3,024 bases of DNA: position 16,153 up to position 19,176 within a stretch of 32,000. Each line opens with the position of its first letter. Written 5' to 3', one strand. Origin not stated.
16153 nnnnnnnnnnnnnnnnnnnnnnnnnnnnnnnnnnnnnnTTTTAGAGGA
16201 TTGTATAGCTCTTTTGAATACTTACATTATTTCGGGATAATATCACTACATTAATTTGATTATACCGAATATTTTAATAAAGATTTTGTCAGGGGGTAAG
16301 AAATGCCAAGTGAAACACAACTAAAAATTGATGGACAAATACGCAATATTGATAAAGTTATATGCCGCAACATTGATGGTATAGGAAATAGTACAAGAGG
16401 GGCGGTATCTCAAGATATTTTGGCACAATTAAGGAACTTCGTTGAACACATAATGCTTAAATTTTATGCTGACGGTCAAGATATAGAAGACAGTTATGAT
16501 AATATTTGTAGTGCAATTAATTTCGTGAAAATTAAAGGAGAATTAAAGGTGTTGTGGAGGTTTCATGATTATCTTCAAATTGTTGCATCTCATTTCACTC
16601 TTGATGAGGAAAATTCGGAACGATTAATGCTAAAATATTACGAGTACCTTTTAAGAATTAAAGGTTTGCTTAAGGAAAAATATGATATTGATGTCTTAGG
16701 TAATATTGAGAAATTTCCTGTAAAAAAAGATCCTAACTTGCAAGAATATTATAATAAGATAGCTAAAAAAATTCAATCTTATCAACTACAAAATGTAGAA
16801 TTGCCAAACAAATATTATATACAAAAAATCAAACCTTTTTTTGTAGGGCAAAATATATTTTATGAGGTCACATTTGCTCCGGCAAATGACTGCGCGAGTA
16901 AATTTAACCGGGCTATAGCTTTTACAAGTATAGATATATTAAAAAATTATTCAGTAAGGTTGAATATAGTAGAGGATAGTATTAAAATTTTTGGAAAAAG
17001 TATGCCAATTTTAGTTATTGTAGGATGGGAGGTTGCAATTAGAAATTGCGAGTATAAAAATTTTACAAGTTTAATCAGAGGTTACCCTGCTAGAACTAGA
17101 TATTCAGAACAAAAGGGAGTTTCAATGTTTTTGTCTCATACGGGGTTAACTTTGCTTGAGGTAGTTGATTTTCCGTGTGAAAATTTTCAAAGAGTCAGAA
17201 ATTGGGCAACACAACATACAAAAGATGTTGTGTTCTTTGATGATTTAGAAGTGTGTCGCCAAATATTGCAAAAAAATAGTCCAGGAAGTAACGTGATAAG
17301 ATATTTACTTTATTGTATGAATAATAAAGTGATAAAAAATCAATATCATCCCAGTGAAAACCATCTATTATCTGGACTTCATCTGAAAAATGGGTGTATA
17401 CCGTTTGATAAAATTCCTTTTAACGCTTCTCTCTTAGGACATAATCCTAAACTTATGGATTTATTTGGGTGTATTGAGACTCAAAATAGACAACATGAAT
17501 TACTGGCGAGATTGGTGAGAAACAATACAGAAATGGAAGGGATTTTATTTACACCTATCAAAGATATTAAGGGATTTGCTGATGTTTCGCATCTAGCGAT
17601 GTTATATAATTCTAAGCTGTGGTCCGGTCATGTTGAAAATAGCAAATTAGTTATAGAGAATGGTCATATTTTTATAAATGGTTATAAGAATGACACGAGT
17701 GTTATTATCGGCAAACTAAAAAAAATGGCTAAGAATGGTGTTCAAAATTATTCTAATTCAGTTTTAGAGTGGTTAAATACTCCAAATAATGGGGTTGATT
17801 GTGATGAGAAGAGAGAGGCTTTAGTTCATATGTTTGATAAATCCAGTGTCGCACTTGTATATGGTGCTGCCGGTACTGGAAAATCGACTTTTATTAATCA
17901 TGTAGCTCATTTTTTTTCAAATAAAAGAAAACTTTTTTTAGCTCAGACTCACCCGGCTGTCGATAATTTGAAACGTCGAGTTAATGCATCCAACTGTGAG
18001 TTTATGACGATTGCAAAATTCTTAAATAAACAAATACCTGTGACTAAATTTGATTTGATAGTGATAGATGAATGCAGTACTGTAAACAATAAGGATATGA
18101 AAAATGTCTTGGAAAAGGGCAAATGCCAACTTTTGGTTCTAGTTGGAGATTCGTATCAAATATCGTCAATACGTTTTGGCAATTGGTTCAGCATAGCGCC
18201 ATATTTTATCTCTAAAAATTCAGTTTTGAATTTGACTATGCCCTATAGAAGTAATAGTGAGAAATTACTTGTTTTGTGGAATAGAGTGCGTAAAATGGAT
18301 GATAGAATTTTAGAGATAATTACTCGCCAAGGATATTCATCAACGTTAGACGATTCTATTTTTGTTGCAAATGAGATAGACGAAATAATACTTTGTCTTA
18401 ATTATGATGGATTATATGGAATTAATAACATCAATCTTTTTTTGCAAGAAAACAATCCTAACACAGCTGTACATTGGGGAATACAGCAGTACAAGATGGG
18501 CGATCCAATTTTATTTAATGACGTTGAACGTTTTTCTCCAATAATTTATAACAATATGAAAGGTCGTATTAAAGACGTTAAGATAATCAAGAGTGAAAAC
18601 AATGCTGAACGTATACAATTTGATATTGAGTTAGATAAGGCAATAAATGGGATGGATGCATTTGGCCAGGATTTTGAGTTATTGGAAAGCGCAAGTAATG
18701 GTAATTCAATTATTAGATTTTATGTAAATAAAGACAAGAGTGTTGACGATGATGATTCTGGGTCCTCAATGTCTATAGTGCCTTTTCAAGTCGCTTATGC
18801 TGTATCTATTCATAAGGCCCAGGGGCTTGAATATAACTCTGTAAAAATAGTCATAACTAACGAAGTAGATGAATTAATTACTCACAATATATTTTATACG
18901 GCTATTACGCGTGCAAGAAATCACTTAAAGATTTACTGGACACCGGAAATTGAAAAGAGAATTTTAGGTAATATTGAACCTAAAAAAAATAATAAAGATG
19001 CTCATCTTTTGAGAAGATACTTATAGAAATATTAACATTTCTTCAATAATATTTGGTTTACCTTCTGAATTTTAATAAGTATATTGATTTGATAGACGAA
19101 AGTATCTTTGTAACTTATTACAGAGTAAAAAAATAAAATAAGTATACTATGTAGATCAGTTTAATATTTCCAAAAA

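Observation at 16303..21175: Helicase + OLD-family pair with Gabija-like logic but different parts and reversed order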

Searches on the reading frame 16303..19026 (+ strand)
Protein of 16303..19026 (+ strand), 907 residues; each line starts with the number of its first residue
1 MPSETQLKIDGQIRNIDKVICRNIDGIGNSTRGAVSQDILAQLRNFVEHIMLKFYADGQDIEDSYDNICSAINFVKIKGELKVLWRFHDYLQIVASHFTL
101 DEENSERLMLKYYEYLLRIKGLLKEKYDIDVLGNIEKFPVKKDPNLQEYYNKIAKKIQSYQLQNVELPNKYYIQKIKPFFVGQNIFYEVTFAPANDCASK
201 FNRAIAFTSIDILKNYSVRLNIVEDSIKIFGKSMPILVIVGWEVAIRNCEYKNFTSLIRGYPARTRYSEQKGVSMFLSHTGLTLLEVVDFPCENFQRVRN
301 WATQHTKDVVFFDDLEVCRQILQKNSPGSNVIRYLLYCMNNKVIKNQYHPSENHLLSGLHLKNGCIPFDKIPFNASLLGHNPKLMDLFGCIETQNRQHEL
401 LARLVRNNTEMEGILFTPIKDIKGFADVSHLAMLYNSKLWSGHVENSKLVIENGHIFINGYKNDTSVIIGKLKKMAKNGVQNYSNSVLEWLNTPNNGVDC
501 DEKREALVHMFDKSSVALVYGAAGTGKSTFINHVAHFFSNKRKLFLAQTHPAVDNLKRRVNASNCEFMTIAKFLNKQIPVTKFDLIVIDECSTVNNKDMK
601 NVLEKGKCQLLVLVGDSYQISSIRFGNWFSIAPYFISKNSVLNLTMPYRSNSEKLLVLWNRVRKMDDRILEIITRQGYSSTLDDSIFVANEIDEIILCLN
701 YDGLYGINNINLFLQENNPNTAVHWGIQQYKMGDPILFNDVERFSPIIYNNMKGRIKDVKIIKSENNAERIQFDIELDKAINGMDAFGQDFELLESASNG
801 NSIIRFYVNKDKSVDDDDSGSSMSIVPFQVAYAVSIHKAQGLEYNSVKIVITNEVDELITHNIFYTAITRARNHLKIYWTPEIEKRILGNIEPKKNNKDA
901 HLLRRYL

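Call 5: search_protein_families(library=pfam, proteins=[window:16303-19026:+], max_evalue=0.01)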
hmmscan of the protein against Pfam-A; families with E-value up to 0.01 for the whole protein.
window:16303-19026:+ (907 aa): 21 families
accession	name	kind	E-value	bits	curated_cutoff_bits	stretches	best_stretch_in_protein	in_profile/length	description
PF01443.25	Viral_helicase1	-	2.7e-20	73.6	21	2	518-652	2-129/228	Viral superfamily 1 RNA helicase core domain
PF13604.12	AAA_30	-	2e-17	64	27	1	504-675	7-182/191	AAA domain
PF13245.12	AAA_19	-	1.3e-11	45.3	25.1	1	509-622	6-131/134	AAA domain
PF13538.12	UvrD_C_2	-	6.4e-11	42.4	27.4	1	831-875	2-49/52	UvrD-like helicase C-terminal domain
PF09848.15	SLFN-g3_helicase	-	3e-08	33.8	24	1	515-612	2-109/354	Schlafen group 3, DNA/RNA helicase domain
PF13086.12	AAA_11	-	3.8e-07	30.6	27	1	502-562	5-74/257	AAA domain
PF13191.12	AAA_16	-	0.00096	20.1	32.6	1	505-546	10-56/167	AAA ATPase domain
PF03029.23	ATP_bind_1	-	0.0011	19.2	27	1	519-574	1-57/240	Conserved hypothetical ATP binding protein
PF25199.1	nSTAND_NTPase5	-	0.0014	18.9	34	1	512-594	39-108/145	Novel STAND NTPase 5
PF00004.35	AAA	-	0.0015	19.4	21.2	0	518-602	2-80/131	ATPase family associated with various cellular activities (AAA)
PF13361.12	UvrD_C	-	0.0021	18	25.6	1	781-880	238-348/350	UvrD-like helicase C-terminal domain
PF07693.20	KAP_NTPase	-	0.0022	17.8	20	1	512-683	18-147/293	KAP family P-loop domain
PF13481.12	AAA_25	-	0.0023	18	27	1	504-546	22-65/195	AAA domain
PF04851.21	ResIII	-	0.004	17.5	22.5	0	567-610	104-154/164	Type III restriction enzyme, res subunit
PF20720.3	nSTAND3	-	0.0052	16.9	27.2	0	507-563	10-64/155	Novel STAND NTPase 3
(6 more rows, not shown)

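Call 6: search_protein_families(library=padloc, proteins=[window:16303-19026:+], max_evalue=0.01)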
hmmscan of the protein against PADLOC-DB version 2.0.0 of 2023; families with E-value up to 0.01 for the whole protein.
window:16303-19026:+ (907 aa): 17 families
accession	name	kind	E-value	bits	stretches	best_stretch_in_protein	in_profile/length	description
PDLC05035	PDC-S53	-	0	1270.4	1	8-906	3-893/900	-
PDLC05064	PDC-S68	-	2.6e-27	93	2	500-640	686-841/1273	-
PDLC05066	PDC-S68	-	7.3e-24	81.9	2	703-884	871-1051/1202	-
PDLC05065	PDC-S68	-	2.7e-22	76.5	2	826-879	1003-1055/1221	-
PDLC01734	typeIV_RecD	-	6.2e-18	62.4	1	495-884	335-721/763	RecD_0_IVD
PDLC01148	RecD_like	-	1.7e-12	44.5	2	483-652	299-475/719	RecD/Tra ATPase fused to N-terminal HHH domain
PDLC04476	PDC-M16A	-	4.3e-10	36.6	1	831-886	423-480/691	-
PDLC04475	PDC-M16A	-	4.7e-09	33.3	1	832-884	436-490/721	-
PDLC04472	PDC-M16A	-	5e-07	26.4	1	831-885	649-705/930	-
PDLC03921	MkoA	-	1.2e-06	24.5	1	502-562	1030-1094/1607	-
PDLC04173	GajB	-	1.6e-06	25.4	1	514-567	9-68/471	-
PDLC03920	MkoA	-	2.5e-06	24.1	1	501-563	618-684/1112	-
PDLC05009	PDC-S37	-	2.8e-06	23.4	1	568-620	925-973/1550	-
PDLC04474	PDC-M16A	-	5.9e-05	19.7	1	828-884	646-707/917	-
PDLC02194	Hhe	-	0.00049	15.4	1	580-625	1378-1421/1911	-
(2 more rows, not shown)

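Call 10: find_homologous_proteins(query=window:16303-19026:+, max_evalue=1e-10)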
Query window:16303-19026:+ (907 aa): 3410 proteins with E <= 1e-10 among 8000 candidates; the best 120 are listed.
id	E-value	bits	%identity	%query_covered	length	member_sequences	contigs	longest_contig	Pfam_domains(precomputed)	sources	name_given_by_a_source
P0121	0.0e+0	2071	100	100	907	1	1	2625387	PF13538.13,PF13086.13,PF01443.25,PF13604.13,PF13245.13,PF09848.16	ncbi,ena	-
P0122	0.0e+0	1458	70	100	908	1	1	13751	PF13538.13,PF13086.13,PF01443.25,PF13604.13,PF13245.13,PF09848.16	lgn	-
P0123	0.0e+0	1452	69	100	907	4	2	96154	PF13538.13,PF13086.13,PF01443.25,PF13604.13,PF13245.13,PF00004.36,PF09848.16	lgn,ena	-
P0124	0.0e+0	1452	70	100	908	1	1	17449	PF13538.13,PF13086.13,PF01443.25,PF13604.13,PF13245.13,PF09848.16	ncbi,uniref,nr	ncbi:ATP-dependent DNA helicase [Paradesulfitobacterium ferrireducens]|uniref:ATP-dependent DNA heli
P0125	0.0e+0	1443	69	100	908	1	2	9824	PF13538.13,PF13086.13,PF01443.25,PF13604.13,PF13245.13,PF00004.36,PF09848.16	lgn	-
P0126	0.0e+0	1439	69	100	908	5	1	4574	PF13538.13,PF13086.13,PF01443.25,PF13604.13,PF13245.13,PF09848.16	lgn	-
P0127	0.0e+0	1439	69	100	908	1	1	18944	PF13538.13,PF13086.13,PF01443.25,PF13604.13,PF13245.13,PF09848.16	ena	-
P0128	0.0e+0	1437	69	100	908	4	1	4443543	PF13538.13,PF13086.13,PF01443.25,PF13604.13,PF13245.13,PF09848.16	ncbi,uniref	ncbi:ATP-dependent DNA helicase [Bacillus salacetis]|uniref:ATP-dependent DNA helicase n=1 Tax=Bacil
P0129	0.0e+0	1434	69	100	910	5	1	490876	PF13538.13,PF13086.13,PF01443.25,PF13604.13,PF13245.13,PF09848.16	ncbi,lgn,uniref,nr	ncbi:ATP-dependent RecD-like DNA helicase [Mesobacillus maritimus]|uniref:ATP-dependent DNA helicase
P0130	0.0e+0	1434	70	100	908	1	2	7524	PF13538.13,PF13086.13,PF01443.25,PF13604.13,PF13245.13,PF00004.36,PF09848.16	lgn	-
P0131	0.0e+0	1432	69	99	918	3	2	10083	PF13538.13,PF13086.13,PF01443.25,PF13604.13,PF13245.13,PF09848.16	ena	-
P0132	0.0e+0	1430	69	100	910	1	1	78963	PF13538.13,PF13086.13,PF01443.25,PF13604.13,PF13245.13,PF09848.16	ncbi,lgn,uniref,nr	ncbi:ATP-dependent RecD-like DNA helicase [Bacillus sp. sid0103]|uniref:ATP-dependent DNA helicase n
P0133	0.0e+0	1428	69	100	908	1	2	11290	PF13538.13,PF13086.13,PF01443.25,PF13604.13,PF13245.13,PF00004.36,PF09848.16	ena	-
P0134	0.0e+0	1427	69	100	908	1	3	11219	PF13538.13,PF13086.13,PF01443.25,PF13604.13,PF13245.13,PF09848.16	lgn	-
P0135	0.0e+0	1426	68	100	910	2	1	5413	PF13538.13,PF13086.13,PF01443.25,PF13604.13,PF13245.13,PF09848.16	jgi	jgi:hypothetical protein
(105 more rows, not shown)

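Call 19: find_related_loci(query=A2, collection=metagenome_contigs, flank=10000)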
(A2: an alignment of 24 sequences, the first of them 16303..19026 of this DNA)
Query A2 (907 aa) in metagenome_contigs; peptide patterns used: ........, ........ (x = any residue, [..] = any of these).
491 stretches matched a pattern; 374 encode a relative of the query (tblastn E <= 1e-3); the best 80 are kept; 80 distinct loci.
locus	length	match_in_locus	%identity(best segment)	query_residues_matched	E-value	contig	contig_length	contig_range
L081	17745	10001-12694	70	7-904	0e+0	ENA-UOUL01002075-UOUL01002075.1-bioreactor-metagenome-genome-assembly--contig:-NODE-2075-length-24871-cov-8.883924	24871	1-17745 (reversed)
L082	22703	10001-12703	68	7-907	0e+0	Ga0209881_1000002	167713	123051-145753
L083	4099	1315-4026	68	1-904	0e+0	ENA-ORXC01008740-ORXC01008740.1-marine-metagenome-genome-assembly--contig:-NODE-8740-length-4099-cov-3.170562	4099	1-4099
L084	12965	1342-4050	68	5-907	0e+0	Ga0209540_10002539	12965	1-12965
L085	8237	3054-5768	67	1-905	0e+0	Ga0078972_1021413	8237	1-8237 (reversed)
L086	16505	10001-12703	66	7-907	0e+0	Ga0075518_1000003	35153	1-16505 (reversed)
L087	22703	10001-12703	66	7-907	0e+0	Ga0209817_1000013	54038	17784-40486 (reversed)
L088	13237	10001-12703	66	7-907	0e+0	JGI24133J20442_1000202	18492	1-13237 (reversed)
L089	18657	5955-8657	65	7-907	0e+0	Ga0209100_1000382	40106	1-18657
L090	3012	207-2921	64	4-907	0e+0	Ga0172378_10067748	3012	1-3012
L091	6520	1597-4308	64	1-904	0e+0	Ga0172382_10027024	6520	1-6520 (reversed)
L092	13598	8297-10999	64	7-907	0e+0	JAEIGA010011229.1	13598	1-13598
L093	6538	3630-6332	64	7-907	0e+0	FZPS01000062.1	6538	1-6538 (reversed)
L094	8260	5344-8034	66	7-903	0e+0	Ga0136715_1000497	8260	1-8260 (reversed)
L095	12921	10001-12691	66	7-903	0e+0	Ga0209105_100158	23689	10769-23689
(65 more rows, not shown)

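Call 32: search_protein_families(library=ncbifam, proteins=[window:16303-19026:+], max_evalue=0.001)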
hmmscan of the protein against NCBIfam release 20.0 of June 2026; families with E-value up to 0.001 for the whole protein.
window:16303-19026:+ (907 aa): 8 families
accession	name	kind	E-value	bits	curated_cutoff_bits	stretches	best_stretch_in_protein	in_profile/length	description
TIGR01448.2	helicase_RecD2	equivalog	2.7e-30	105.2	500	1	445-889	253-698/713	SF1B family DNA helicase RecD2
TIGR01447.1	recD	equivalog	1.8e-27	96.2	310.15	2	826-888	521-583/597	exodeoxyribonuclease V subunit alpha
TIGR02768.1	TraA_Ti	equivalog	1e-14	53.8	590.45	2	501-629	362-495/751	Ti-type conjugative transfer relaxase TraA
NF008127.0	PRK10875.1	equivalog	8.5e-13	47.7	671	1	828-883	540-595/619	exodeoxyribonuclease V subunit alpha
NF010464.0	PRK13889.1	subfamily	1e-09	36.9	1015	1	501-629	349-482/992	conjugal transfer relaxase TraA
TIGR02760.1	TraI_TIGR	equivalog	2.4e-08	31.9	929.85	1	513-677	1035-1210/1960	conjugative transfer relaxase/helicase TraI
NF010402.0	PRK13826.1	subfamily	4.9e-07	28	1317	0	831-880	693-738/1102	Dtr system oriT relaxase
NF040671.1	PLuB_AAA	exception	0.00037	18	999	0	503-557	820-876/1256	PLuB system helicase-like protein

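Call 37: find_encoding_contigs(protein=P0123, flank=8000, max_places=4)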
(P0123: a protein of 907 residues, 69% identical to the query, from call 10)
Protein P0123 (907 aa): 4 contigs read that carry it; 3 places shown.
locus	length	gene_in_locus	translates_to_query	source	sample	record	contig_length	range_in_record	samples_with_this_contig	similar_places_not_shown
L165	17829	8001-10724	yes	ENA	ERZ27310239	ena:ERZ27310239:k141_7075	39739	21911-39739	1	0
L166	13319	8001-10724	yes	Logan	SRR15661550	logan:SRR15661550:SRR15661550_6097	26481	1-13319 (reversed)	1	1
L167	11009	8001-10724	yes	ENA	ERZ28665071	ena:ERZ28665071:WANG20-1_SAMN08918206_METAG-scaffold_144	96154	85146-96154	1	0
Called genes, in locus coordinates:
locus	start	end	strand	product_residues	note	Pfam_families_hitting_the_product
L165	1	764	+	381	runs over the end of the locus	PF09565:RE_NgoFVII, PF20731:RE_NgoFVII_C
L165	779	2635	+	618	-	PF10593:Z1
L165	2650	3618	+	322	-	PF09565:RE_NgoFVII, PF20731:RE_NgoFVII_C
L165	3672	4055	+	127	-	PF03852:Vsr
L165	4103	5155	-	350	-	PF00145:DNA_methylase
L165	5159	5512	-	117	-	PF13560:HTH_31, PF01381:HTH_3, PF12844:HTH_19 (weak)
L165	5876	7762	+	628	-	-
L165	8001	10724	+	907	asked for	PF00004:AAA (faint), PF13086:AAA_11 (faint), PF13245:AAA_19, PF13604:AAA_30, PF01443:Viral_helicase1, PF09848:SLFN-g3_helicase (weak), PF01443:Viral_helicase1 (weak), PF13538:UvrD_C_2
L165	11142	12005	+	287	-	PF13391:HNH_2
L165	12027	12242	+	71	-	PF01361:Tautomerase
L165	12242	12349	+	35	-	-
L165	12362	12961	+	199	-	PF14196:ATC_hydrolase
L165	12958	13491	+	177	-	PF00857:Isochorismatase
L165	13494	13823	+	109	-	PF04993:TfoX_N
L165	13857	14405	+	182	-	PF20122:DUF6512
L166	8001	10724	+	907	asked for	PF00004:AAA (faint), PF13086:AAA_11 (faint), PF13245:AAA_19, PF13604:AAA_30, PF01443:Viral_helicase1, PF09848:SLFN-g3_helicase (weak), PF01443:Viral_helicase1 (weak), PF13538:UvrD_C_2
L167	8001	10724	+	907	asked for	PF00004:AAA (faint), PF13086:AAA_11 (faint), PF13245:AAA_19, PF13604:AAA_30, PF01443:Viral_helicase1, PF09848:SLFN-g3_helicase (weak), PF01443:Viral_helicase1 (weak), PF13538:UvrD_C_2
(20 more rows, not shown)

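Call 47: predict_structure(alignment_id=A2)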
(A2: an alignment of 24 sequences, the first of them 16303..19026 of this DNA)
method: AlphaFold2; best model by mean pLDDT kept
length: 907 residues; sequences in the alignment: 24
mean_pLDDT: 67.2   pTM: 0.47
mean pLDDT of the five models: 67.2, 61.5, 60.5, 59.0, 55.9
residues with pLDDT >= 90: 28; 70-90: 411; 50-70: 318; < 50: 150
segments of 3 or more residues with pLDDT < 50: 1-3, 29-34, 95-103, 196-201, 343-384, 474-482, 550-566, 620-627, 638-647, 701-703, 743-748, 812-824
pLDDT, mean of each block of 10 residues (from residue 1): 61 85 66 56 86 88 84 83 84 52 58 87 87 78 76 90 72 82 87 55 78 75 85 85 78 72 79 85 84 88 84 87 68 71 42 35 38 32 52 63 64 70 80 75 70 84 66 45 54 52 55 61 55 60 63 38 50 68 72 63 72 61 45 52 47 75 64 75 71 70 58 68 66 70 49 77 63 80 57 72 75 37 50 63 73 57 65 80 65 56 51
secondary structure, 60 per line:
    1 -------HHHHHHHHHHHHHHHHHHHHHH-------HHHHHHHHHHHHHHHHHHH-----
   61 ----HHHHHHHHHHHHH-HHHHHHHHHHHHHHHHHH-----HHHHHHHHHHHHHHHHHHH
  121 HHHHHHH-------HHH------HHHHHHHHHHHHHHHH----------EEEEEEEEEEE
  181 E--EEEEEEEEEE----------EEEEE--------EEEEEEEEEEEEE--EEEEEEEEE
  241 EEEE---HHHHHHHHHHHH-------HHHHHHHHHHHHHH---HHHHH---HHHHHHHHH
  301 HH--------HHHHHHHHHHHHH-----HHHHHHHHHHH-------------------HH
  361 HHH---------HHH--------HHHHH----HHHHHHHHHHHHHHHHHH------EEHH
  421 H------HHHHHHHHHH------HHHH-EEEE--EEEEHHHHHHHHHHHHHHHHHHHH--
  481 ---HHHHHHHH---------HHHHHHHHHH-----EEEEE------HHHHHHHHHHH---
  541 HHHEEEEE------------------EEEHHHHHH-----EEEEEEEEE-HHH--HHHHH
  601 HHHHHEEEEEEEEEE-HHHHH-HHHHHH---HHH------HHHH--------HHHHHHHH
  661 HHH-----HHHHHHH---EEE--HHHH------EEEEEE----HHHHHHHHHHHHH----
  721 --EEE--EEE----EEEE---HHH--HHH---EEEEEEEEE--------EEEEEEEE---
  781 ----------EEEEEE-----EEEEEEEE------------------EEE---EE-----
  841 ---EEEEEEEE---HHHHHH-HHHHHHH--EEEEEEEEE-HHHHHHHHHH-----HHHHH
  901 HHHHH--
elements in order (helices of 4 or more, strands of 3 or more residues): H8-29 H37-55 H65-77 H79-96 H102-127 H144-159 E170-181 E184-193 E204-208 E217-229 E232-244 H248-259 H267-280 H284-288 H292-302 H311-323 H329-339 H359-363 H384-388 H393-410 H428-437 H444-447 E449-452 E455-458 H459-478 H484-491 H501-510 E516-520 H527-537 E544-548 E567-569 H570-575 E581-589 H596-605 E606-615 H617-621 H623-628 H641-644 H653-663 H669-675 E679-681 H684-687 E694-699 H704-716 E723-725 E728-730 E735-738 E753-761 E770-777 E791-796 E802-809 E828-830 E844-851 H855-860 H862-868 E871-879 H881-890 H896-905
